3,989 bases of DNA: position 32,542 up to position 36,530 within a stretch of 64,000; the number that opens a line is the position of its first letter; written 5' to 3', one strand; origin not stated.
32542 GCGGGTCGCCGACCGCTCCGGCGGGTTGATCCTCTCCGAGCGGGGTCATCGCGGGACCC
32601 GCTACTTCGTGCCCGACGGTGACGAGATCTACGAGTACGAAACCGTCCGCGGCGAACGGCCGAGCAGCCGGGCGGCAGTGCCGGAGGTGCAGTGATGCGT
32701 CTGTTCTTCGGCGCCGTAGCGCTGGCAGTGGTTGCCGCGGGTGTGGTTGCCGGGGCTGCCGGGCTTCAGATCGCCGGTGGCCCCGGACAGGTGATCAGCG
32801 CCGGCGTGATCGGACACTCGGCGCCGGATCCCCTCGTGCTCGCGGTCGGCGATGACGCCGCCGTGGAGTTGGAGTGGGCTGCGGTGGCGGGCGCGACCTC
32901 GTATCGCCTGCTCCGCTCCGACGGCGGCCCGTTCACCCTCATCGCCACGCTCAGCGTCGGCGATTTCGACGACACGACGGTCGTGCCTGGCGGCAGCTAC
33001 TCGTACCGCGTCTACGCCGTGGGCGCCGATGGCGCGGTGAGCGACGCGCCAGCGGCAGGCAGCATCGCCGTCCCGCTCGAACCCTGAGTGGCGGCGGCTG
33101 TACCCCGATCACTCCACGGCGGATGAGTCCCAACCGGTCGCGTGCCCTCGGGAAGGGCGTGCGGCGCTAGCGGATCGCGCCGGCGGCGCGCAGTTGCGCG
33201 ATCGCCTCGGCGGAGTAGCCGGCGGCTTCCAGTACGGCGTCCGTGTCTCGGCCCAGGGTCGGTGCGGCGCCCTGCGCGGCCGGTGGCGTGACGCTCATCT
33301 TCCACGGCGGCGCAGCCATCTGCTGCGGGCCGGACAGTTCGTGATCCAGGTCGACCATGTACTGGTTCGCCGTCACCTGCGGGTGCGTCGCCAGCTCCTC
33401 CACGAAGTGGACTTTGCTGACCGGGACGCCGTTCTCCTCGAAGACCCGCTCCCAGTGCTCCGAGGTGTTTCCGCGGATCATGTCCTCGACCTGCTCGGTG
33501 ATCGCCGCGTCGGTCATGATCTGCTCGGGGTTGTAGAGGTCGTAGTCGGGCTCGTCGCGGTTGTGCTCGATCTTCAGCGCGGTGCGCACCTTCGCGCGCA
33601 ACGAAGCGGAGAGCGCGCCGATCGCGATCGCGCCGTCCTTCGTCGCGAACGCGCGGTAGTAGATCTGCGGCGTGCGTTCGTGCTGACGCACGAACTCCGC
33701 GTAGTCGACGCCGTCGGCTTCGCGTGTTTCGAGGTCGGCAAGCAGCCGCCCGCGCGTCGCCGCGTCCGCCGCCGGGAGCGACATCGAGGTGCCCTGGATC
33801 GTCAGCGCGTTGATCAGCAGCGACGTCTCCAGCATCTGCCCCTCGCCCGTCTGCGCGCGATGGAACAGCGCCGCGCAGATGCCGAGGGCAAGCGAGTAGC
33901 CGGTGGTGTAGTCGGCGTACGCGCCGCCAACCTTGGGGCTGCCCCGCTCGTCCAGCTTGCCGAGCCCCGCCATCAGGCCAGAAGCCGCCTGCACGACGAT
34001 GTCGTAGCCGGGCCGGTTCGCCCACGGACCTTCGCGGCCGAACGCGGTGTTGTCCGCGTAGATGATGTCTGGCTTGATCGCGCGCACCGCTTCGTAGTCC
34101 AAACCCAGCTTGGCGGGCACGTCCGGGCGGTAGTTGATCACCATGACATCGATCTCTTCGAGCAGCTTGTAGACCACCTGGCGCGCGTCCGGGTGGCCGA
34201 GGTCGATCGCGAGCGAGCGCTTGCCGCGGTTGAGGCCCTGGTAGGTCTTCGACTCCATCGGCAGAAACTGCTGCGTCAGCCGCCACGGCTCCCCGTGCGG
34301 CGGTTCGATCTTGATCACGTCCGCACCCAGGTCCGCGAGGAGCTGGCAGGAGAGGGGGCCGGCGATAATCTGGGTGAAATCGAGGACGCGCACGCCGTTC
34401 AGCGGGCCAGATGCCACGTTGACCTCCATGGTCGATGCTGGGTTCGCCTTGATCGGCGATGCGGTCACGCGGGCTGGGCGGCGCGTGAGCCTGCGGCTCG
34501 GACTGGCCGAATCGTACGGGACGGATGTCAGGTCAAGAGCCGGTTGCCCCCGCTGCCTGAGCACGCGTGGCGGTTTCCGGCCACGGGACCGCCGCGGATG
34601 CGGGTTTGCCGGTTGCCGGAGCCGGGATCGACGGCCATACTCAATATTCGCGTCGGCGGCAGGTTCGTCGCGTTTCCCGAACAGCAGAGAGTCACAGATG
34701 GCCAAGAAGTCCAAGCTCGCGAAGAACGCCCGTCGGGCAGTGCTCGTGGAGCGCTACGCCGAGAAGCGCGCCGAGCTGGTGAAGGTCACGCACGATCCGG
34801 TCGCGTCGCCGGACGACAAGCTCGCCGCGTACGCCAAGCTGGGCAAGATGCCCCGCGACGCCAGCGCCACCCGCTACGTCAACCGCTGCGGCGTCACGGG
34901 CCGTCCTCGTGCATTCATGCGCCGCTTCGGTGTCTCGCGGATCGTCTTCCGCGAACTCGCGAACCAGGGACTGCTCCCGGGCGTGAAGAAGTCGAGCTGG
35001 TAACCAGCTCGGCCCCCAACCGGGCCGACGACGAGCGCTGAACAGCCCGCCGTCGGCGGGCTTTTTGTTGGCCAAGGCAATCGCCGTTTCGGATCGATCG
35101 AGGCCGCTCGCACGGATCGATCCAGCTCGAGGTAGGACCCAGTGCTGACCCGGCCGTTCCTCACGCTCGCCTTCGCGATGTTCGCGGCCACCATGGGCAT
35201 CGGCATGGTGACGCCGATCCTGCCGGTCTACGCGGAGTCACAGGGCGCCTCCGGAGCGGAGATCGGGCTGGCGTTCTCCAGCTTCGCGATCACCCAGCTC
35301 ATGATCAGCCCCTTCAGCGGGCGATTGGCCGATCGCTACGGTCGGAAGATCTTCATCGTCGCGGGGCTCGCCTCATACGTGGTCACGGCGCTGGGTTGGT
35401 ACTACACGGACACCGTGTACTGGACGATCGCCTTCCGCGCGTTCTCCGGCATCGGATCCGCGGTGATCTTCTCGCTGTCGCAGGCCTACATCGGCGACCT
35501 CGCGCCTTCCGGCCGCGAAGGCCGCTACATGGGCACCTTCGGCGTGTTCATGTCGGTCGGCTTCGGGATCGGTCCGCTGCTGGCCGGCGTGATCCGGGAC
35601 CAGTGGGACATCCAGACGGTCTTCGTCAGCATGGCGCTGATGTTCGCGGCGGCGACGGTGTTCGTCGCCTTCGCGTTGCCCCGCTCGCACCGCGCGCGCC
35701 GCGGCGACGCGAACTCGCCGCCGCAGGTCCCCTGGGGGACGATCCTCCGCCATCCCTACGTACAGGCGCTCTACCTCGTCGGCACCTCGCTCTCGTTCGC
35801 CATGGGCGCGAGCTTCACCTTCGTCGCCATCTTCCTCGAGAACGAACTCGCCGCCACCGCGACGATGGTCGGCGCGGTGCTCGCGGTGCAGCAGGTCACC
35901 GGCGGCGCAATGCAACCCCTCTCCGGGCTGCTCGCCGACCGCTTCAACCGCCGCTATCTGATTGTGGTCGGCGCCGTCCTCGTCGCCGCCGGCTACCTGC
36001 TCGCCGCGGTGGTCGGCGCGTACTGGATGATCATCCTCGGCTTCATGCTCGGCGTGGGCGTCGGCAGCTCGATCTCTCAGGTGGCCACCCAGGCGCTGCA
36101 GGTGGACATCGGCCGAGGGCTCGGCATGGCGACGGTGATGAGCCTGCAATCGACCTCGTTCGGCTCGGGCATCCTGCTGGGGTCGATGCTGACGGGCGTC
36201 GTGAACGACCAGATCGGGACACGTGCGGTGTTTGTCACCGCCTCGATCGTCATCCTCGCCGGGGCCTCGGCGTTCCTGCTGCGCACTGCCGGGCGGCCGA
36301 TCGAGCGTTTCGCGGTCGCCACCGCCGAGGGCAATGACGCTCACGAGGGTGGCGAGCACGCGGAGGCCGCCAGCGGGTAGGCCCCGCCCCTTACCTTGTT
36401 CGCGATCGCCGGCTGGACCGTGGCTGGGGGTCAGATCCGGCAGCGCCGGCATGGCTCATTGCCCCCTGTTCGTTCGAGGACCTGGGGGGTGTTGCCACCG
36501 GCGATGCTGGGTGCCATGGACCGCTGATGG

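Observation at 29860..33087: Lower-GC island encoding a TasA-like fibre/surface module without its signal peptidase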

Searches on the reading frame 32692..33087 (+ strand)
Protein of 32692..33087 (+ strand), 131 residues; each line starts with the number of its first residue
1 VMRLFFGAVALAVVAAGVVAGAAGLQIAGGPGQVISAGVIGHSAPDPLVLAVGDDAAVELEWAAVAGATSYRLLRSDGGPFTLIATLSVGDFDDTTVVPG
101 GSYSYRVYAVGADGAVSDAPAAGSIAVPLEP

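Call 3: search_protein_families(library=pfam, proteins=[window:32692-33087:+], max_evalue=1)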
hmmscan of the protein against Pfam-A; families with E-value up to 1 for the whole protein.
window:32692-33087:+ (131 aa): 1 family
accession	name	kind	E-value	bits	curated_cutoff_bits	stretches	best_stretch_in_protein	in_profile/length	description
PF14016.12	DUF4232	-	0.012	16.2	27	1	18-68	34-85/129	Domain of unknown function (DUF4232)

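Call 4: search_protein_families(library=ncbifam, proteins=[window:32692-33087:+], max_evalue=1)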
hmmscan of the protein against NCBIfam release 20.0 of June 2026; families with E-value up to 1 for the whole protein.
window:32692-33087:+ (131 aa): 1 family
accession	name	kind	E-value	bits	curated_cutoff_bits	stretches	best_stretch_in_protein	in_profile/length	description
NF041611.1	exoglucan_CbhB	equivalog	0.024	12.7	1950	1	15-126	776-885/997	exoglucanase CbhB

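Call 69: search_solved_structures(query=A6, max_evalue=10, show_alignments=2)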
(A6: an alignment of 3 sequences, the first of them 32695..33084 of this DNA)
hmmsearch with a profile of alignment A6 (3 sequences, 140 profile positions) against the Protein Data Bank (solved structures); distinct sequences matched with E-value up to 10: 22.
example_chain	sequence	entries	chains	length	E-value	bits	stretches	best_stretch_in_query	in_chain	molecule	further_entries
3mpc_A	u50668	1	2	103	5.3e-14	55.9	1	39-122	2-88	Fn3-like protein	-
5g56_A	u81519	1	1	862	6.4e-13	52.4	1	33-122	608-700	CARBOHYDRATE BINDING FAMILY 6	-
5j7k_A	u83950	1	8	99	2.5e-06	31.1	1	42-129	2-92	FN3con-a-lys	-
9vsf_A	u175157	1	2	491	0.00023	24.7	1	41-132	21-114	Beta-1,3-glucanase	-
4u3h_A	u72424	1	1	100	0.00055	23.5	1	41-114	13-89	FN3con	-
8g4l_bm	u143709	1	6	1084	0.0012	22.4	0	79-115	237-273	Titin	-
6tpw_A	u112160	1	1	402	0.0031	21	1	40-115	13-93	Receptor-type tyrosine-protein phosphatase F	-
2dju_A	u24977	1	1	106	0.0034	20.9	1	38-114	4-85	Receptor-type tyrosine-protein phosphatase F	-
6tpv_A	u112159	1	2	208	0.0084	19.6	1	40-115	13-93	Receptor-type tyrosine-protein phosphatase F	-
1k85_A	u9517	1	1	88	0.01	19.4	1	40-124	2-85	CHITINASE A1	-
7jgt_A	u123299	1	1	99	0.028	17.9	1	53-119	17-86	Fibronectin type-III domain-containing protein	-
8pn3_A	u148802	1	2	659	0.042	17.4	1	41-120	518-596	DUF3472 domain-containing protein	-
8pmu_A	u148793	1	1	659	0.042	17.3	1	41-120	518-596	DUF3472 domain-containing protein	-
8pn5_A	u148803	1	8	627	0.045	17.3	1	41-120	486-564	DUF3472 domain-containing protein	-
7jgu_A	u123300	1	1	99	0.049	17.1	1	53-119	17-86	Fibronectin type-III domain-containing protein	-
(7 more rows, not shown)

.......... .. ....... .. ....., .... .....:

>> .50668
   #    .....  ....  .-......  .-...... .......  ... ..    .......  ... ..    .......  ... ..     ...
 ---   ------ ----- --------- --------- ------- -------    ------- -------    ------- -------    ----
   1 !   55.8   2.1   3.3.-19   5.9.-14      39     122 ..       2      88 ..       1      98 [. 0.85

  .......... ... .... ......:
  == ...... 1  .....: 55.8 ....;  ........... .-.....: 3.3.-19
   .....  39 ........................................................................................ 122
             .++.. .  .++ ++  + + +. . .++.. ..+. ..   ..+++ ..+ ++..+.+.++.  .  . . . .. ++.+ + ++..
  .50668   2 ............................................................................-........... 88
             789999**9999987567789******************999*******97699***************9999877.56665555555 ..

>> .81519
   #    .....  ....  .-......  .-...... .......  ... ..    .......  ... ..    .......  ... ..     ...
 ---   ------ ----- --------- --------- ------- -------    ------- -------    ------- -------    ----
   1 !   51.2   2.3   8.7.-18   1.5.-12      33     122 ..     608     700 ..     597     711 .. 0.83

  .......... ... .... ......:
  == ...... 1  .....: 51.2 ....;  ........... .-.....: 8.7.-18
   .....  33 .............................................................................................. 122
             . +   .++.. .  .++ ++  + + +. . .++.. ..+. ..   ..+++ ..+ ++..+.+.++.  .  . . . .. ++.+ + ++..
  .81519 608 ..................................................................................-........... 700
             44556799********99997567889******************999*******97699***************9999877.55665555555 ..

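Call 76: predict_structure(protein=window:32695-33084:+)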
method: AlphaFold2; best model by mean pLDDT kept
length: 130 residues; sequences in the alignment: 1
mean_pLDDT: 43.3   pTM: 0.33
mean pLDDT of the five models: 43.3, 40.4, 39.4, 39.4, 38.4
residues with pLDDT >= 90: 0; 70-90: 0; 50-70: 37; < 50: 93
segments of 3 or more residues with pLDDT < 50: 8-96
pLDDT, mean of each block of 10 residues (from residue 1): 52 33 37 38 35 36 36 41 38 48 56 58 54
secondary structure, 60 per line:
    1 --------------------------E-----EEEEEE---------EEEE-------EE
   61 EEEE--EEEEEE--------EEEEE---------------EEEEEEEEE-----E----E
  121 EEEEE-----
elements in order: E33-38 E48-51 E59-64 E67-72 E81-85 E101-109 E120-125

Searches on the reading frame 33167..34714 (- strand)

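Call 8: search_protein_families(library=pfam, proteins=[window:33167-34714:-], max_evalue=0.001)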
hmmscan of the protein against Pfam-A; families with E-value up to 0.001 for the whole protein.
window:33167-34714:- (515 aa): 1 family
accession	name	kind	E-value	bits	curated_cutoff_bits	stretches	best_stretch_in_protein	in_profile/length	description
PF02515.22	CoA_transf_3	-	1.4e-98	330.8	23.3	1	105-491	1-366/366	CoA-transferase family III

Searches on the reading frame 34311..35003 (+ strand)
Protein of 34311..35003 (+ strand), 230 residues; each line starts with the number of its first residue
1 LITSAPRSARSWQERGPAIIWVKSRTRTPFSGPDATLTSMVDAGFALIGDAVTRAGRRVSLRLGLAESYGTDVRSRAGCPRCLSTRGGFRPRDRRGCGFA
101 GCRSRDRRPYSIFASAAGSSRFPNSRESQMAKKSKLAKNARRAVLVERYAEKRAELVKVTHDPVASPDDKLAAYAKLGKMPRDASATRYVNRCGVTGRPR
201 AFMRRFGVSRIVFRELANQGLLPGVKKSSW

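Call 8: search_protein_families(library=pfam, proteins=[window:34311-35003:+], max_evalue=0.001)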
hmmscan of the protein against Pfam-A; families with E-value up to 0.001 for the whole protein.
window:34311-35003:+ (230 aa): 1 family
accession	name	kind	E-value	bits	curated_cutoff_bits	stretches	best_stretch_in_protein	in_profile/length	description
PF00253.27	Ribosomal_S14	-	1.4e-24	86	27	1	176-229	1-54/54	Ribosomal protein S14p/S29e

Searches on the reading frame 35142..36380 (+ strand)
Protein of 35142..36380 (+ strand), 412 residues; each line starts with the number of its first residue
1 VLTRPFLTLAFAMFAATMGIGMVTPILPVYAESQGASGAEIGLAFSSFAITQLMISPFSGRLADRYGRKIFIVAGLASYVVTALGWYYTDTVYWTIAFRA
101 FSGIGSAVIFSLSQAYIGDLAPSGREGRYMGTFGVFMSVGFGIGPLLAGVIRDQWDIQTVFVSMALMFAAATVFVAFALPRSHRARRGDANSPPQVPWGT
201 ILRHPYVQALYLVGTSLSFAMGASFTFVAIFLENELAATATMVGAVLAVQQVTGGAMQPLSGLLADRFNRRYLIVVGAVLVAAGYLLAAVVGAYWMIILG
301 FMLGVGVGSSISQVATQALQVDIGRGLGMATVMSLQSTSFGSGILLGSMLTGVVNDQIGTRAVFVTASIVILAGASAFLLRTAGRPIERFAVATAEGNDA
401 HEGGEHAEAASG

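Call 8: search_protein_families(library=pfam, proteins=[window:35142-36380:+], max_evalue=0.001)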
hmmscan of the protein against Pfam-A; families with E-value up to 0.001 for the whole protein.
window:35142-36380:+ (412 aa): 6 families
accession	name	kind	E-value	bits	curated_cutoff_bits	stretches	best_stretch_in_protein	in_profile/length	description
PF07690.21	MFS_1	-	1.5e-60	205.4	33.4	2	9-229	1-226/347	Major Facilitator Superfamily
PF12832.13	MFS_1_like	-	1.5e-19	70.8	25.2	1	11-365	9-372/373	MFS_1 like family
PF00083.30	Sugar_tr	-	1.4e-10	41.1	22.3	1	32-183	39-195/452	Sugar (and other) transporter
PF13347.12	MFS_2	-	7.4e-09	35.1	27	2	4-151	224-380/427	MFS/sugar transport protein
PF01306.25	LacY_symp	-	1.3e-05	24.7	24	1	217-291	19-95/413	LacY proton/sugar symporter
PF11700.14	ATG22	-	0.0001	21.6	24.1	1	97-177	390-471/482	Vacuole effluxer Atg22 like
